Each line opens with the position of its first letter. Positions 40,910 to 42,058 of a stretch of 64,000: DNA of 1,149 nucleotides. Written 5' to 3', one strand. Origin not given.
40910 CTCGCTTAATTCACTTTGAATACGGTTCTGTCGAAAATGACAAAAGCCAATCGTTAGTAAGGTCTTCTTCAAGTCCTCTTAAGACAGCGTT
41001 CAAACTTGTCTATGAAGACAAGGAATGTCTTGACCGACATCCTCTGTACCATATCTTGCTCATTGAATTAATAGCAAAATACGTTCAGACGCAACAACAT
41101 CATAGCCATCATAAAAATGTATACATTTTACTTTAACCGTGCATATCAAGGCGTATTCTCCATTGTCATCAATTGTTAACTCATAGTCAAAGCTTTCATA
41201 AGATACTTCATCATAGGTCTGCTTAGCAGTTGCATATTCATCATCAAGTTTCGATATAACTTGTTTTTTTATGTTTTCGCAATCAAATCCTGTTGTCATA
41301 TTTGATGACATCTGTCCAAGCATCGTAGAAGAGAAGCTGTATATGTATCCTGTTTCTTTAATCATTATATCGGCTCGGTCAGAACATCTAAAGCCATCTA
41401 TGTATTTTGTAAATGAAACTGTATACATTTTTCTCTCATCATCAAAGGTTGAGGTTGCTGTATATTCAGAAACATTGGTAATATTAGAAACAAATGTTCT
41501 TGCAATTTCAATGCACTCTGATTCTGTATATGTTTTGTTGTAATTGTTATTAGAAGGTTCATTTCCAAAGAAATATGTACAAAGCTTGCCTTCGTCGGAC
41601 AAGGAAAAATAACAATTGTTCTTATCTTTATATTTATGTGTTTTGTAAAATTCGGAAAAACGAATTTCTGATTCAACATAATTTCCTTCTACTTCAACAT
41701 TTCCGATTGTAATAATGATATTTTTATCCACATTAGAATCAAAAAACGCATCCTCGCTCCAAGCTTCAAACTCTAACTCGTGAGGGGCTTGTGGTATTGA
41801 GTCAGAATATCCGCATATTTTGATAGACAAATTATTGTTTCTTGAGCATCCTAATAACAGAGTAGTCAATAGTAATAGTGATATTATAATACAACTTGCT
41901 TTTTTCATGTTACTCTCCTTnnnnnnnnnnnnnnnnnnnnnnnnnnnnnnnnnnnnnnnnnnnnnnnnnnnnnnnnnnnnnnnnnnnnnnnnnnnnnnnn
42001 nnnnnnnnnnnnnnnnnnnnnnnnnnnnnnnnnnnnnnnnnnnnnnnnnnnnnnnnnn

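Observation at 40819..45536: AT-rich two-gene island inserted between convergent trkH and gap, bracketed by two copies of the same terminator hairpin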

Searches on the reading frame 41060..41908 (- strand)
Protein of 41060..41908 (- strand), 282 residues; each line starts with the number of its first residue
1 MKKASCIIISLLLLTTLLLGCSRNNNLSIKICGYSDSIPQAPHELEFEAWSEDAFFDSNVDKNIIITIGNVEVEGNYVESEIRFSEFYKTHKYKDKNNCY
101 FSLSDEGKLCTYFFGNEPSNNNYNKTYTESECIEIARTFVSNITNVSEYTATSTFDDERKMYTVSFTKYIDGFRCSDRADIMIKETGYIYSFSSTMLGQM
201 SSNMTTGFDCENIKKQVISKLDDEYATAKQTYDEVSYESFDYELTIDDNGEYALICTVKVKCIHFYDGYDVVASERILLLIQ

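Call 5: search_protein_families(library=pfam, proteins=[window:41060-41908:-], max_evalue=0.01)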
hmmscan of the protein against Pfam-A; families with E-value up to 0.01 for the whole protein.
window:41060-41908:- (282 aa): 1 family
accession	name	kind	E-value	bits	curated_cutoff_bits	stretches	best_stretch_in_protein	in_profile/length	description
PF16244.11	DUF4901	-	4.5e-06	27.3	27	1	91-193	41-145/148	YcdB, YcdC repeated domain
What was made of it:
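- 41060..41908 (-): 282-aa lipoprotein (lipobox LLLG|C) with tandem PepSY-like domains (DUF4901/YcdB-YcdC). It is the putative cognate inhibitor or immunity partner. Pfam DUF4901 E=4.5e-6 (call 5).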

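Call 13: find_encoding_contigs(protein=window:41060-41908:-, flank=8000, max_places=10)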
Protein window:41060-41908:- (282 aa): no gene with exactly this product is on record in the collection.

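Call 46: find_homologous_proteins(query=window:41060-41908:-, max_evalue=0.001)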
Query window:41060-41908:- (282 aa): 41 proteins with E <= 0.001 among 781 candidates.
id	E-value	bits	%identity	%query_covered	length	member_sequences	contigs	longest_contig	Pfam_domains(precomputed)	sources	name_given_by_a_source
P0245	7.8e-183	624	99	100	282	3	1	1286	PF16244.12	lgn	-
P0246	6.3e-158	542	86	100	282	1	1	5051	PF16244.12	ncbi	-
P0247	1.6e-125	436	68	100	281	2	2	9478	PF16244.12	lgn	-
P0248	1.9e-125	436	67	100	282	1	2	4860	-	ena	-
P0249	5.3e-125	434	67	100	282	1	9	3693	-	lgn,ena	-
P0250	2.4e-124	432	66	100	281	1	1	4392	PF16244.12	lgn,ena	-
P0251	2.9e-124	432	67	100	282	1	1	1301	-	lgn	-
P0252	4.0e-124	431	68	100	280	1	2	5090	PF16244.12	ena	-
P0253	5.6e-124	431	67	100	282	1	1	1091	-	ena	-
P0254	9.1e-124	430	67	100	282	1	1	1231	-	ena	-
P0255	1.1e-123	430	66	100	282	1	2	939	-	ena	-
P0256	3.5e-123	428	66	100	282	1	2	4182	-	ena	-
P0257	5.7e-123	428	67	100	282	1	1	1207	-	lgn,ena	-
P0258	2.8e-122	425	66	100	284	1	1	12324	-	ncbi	-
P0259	4.1e-121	422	65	100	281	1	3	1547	-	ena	-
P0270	1.4e-106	374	65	91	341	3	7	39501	-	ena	-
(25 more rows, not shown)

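Call 47: find_encoding_contigs(protein=P0245, flank=3000, max_places=6)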
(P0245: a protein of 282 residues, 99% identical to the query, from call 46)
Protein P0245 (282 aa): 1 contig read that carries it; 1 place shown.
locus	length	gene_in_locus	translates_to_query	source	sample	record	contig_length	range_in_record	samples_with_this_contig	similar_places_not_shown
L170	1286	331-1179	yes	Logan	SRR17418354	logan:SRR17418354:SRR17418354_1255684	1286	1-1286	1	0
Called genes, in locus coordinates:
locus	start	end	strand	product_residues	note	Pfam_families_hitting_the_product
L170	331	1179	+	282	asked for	PF16244:DUF4901 (weak)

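Call 61: predict_structure(alignment_id=A4)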
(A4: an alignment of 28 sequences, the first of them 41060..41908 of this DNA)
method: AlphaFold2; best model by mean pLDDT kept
length: 282 residues; sequences in the alignment: 28
mean_pLDDT: 86.0   pTM: 0.78
mean pLDDT of the five models: 86.0, 85.4, 84.0, 84.0, 75.2
residues with pLDDT >= 90: 163; 70-90: 82; 50-70: 31; < 50: 6
segments of 3 or more residues with pLDDT < 50: 20-24
pLDDT, mean of each block of 10 residues (from residue 1): 63 58 65 70 69 85 91 94 83 94 91 83 80 97 92 96 96 93 94 92 85 94 90 93 89 92 91 90 91
secondary structure, 60 per line:
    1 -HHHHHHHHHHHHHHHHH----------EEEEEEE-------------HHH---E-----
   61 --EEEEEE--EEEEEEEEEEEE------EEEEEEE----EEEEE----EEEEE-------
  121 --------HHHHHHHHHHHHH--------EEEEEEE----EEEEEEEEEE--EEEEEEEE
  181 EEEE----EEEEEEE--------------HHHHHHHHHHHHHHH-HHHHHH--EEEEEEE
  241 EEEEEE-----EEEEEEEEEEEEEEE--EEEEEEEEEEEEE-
elements in order: H2-18 E29-35 E63-68 E71-82 E89-95 E100-104 E109-113 H129-141 E150-156 E161-170 E173-184 E189-195 H210-224 H226-231 E234-246 E252-266 E269-281
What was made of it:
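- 41060..41908 (-): AF2 model pLDDT 86 (call 61).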

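Call 63: fold_search(model_id=the predicted structure, library=pdb)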
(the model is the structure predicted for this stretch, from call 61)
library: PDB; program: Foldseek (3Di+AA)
matches with E <= 10: 1374; with E <= 0.001: 2
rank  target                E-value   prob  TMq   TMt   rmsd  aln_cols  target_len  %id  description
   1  5boi                  7.5e-06  1.00  0.33  0.40  11.6       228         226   14  Bacillus megaterium YpeB C-terminal domain (released 2015-08-12)
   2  5coz                  4.9e-05  1.00  0.34  0.30  11.9       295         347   12  Crystal structure of an uncharacterized protein (EUBREC_2869) from Eubacterium rectale ATCC 33656 at 1.45 A resolution (released 2015-08-05)
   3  2o3o_G                2.0e-03  0.95  0.24  0.28  13.7       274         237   10  Crystal Structure of the sensor histidine kinase regulator YycI from Bacillus subtitlis (released 2007-04-10)
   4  4ghb_A                2.1e-03  0.38  0.14  0.15  22.6       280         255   10  Crystal structure of a porin-like protein (BACUNI_01323) from Bacteroides uniformis ATCC 8492 at 2.32 A resolution (released 2012-08-29)
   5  4cpo_A                2.1e-03  0.30  0.12  0.09  16.4       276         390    7  Structure of the Neuraminidase from the B/Lyon/CHU/15.216/2011 virus (released 2014-05-14)
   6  2o3o_C                3.4e-03  0.93  0.24  0.27  11.3       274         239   10  Crystal Structure of the sensor histidine kinase regulator YycI from Bacillus subtitlis (released 2007-04-10)
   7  3k36_A                3.6e-03  0.41  0.12  0.09  16.1       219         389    6  Crystal Structure of B/Perth Neuraminidase (released 2010-09-01)
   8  1inv                  4.4e-03  0.33  0.12  0.09  16.7       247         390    6  A SIALIC ACID DERIVED PHOSPHONATE ANALOG INHIBITS DIFFERENT STRAINS OF INFLUENZA VIRUS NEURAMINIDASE WITH DIFFERENT EFFI (released 1995-02-07)
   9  3k38_A                4.4e-03  0.25  0.11  0.08  16.5       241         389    5  Crystal Structure of B/Perth Neuraminidase D197E mutant (released 2010-09-01)
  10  3nqz_A                4.9e-03  0.99  0.28  0.39   7.5       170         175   10  Crystal structure of the autoprocessed Vibriolysin MCP-02 with E369A mutation (released 2010-10-06)
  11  4cpl_A                5.5e-03  0.23  0.12  0.10  16.1       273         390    7  Structure of the Neuraminidase from the B/Brisbane/60/2008 virus. (released 2014-05-14)
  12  4ghb_B                5.8e-03  0.18  0.12  0.13  22.7       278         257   12  Crystal structure of a porin-like protein (BACUNI_01323) from Bacteroides uniformis ATCC 8492 at 2.32 A resolution (released 2012-08-29)
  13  2o3o_D                6.1e-03  0.95  0.24  0.27   8.7       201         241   14  Crystal Structure of the sensor histidine kinase regulator YycI from Bacillus subtitlis (released 2007-04-10)
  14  8i9r_Cy               6.1e-03  0.30  0.12  0.13  18.4       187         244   12  Cryo-EM structure of a Chaetomium thermophilum pre-60S ribosomal subunit - State 5S RNP (released 2023-05-17)
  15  8g3z_A                6.4e-03  0.30  0.12  0.09  16.3       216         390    7  Neuraminidase of B/Massachusetts/02/2012 (Yamagata) in complex with 4 FNI17 Fab molecules (released 2023-05-31)
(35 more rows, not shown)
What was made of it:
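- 41060..41908 (-): Foldseek hits YpeB C-terminal domain E=7.5e-6, YycI and the vibriolysin propeptide (call 63).
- Closest known: PepSY-domain protease regulators. Same: The best PDB matches are the YpeB C-terminal domain, YycI and the vibriolysin propeptide (call 63).
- PepSY domains regulate proteases in YpeB-SleB and in M4 propeptides (fold hits, call 63; their roles are established knowledge).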

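Call 67: search_protein_families(library=ncbifam, proteins=[window:41060-41908:-], max_evalue=0.01)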
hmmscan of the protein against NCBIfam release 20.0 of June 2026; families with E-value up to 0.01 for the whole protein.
window:41060-41908:- (282 aa): 0 families

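Call 73: find_encoding_contigs(protein=P0270, flank=8000, max_places=6)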
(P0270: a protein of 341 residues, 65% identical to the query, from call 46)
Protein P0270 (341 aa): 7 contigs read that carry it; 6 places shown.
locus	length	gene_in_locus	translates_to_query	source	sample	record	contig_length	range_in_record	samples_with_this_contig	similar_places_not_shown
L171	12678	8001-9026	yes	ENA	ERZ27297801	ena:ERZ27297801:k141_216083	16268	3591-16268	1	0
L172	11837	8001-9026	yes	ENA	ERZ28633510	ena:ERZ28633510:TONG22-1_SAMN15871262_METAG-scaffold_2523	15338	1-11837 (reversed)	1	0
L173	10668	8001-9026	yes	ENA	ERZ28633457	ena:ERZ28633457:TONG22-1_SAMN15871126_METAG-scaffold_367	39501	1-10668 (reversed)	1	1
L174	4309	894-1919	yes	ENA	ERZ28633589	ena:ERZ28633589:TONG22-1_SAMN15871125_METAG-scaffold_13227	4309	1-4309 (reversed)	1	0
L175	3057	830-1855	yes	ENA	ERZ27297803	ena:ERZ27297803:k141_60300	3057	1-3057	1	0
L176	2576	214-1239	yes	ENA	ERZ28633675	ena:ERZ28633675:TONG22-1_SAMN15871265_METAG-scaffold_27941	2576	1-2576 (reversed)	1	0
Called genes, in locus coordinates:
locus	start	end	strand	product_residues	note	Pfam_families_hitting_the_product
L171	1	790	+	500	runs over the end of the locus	PF08245:Mur_ligase_M, PF02875:Mur_ligase_C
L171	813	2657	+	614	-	-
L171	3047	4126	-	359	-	PF01210:NAD_Gly3P_dh_N, PF02558:ApbA (weak), PF02737:3HCDH_N (weak), PF03807:F420_oxidored, PF13241:NAD_binding_7 (faint), PF02317:Octopine_DH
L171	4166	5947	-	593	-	PF00155:Aminotran_1_2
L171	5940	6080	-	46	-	-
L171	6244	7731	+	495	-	PF02638:GHL10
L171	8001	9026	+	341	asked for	-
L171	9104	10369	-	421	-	PF13306:LRR_5, PF13855:LRR_8 (faint), PF13306:LRR_5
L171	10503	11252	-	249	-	PF01163:RIO1 (faint), PF01636:APH, PF19974:TCAD9 (weak)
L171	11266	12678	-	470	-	?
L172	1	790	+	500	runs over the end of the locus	PF08245:Mur_ligase_M, PF02875:Mur_ligase_C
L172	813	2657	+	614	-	-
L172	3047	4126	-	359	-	PF01210:NAD_Gly3P_dh_N, PF02558:ApbA (weak), PF02737:3HCDH_N (weak), PF03807:F420_oxidored, PF13241:NAD_binding_7 (faint), PF02317:Octopine_DH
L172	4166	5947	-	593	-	PF00155:Aminotran_1_2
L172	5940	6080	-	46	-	-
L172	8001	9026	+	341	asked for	-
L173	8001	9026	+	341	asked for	-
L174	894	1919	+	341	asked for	-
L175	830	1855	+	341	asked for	-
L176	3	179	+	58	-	?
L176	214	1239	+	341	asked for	-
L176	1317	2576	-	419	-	?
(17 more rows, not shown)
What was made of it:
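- A 65% lipoprotein homologue occurs alone in L171-L176 (call 73).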
